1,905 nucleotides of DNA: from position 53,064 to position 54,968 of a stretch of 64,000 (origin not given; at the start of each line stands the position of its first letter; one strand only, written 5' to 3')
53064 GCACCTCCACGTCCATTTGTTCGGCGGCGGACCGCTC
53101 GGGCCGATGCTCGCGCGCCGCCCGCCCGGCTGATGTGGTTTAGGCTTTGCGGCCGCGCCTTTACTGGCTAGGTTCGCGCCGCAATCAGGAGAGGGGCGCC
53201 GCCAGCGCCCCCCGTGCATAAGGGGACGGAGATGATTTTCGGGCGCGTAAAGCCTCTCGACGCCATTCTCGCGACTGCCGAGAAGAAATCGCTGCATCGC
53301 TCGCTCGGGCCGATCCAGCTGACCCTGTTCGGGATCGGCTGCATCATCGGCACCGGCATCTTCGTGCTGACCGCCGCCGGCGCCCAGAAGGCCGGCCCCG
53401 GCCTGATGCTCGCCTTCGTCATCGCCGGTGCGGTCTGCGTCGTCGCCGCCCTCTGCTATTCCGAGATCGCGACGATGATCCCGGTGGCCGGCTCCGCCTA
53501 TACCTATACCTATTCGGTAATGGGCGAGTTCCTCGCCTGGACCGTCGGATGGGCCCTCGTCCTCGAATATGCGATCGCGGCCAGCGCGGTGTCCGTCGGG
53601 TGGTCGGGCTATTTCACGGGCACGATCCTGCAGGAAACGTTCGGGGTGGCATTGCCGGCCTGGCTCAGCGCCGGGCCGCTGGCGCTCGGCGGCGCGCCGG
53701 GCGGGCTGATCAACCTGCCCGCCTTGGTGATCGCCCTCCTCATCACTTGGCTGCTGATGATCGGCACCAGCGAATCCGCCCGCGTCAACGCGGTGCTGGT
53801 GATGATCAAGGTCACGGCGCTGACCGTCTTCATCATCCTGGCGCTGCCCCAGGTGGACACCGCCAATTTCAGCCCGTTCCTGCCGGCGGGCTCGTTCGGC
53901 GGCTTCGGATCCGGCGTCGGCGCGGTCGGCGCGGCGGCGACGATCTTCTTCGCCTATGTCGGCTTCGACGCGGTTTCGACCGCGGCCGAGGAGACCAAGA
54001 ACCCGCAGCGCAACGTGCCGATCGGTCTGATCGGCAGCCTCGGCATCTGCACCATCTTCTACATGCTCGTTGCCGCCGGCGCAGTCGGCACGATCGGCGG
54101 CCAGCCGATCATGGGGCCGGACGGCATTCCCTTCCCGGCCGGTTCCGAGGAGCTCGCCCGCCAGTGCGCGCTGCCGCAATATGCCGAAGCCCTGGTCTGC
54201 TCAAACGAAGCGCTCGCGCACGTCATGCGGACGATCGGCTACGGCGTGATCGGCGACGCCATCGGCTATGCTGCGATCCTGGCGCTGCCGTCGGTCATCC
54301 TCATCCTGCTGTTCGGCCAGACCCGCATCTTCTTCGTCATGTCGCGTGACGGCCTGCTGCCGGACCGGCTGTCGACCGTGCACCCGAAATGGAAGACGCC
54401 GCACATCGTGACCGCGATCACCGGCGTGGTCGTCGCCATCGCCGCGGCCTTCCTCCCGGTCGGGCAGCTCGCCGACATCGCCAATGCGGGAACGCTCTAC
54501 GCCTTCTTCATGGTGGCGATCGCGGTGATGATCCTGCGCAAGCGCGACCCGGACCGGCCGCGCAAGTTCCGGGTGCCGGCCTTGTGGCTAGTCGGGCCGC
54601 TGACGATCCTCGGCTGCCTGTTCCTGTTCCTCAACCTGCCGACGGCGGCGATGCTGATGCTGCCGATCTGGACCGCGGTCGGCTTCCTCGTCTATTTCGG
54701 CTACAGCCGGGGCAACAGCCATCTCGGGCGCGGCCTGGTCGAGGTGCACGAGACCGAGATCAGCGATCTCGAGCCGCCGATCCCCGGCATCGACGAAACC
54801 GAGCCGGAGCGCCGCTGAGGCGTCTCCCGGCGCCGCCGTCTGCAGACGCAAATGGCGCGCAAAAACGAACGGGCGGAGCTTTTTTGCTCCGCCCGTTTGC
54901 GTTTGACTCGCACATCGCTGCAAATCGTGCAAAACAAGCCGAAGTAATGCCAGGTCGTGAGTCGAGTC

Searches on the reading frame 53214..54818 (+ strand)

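Call 9: search_protein_families(library=pfam, proteins=[window:53214-54818:+], max_evalue=0.001)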
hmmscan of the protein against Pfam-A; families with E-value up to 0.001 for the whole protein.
window:53214-54818:+ (534 aa): 3 families
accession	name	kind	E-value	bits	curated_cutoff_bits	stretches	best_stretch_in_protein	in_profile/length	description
PF13520.12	AA_permease_2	-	6.3e-49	167.5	27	1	31-476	1-405/427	Amino acid permease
PF00324.27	AA_permease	-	1.4e-32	113.4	24.6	1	36-456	2-399/470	Amino acid permease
PF13906.12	AA_permease_C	-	0.00024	21.6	27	1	452-501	1-50/51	C-terminus of AA_permease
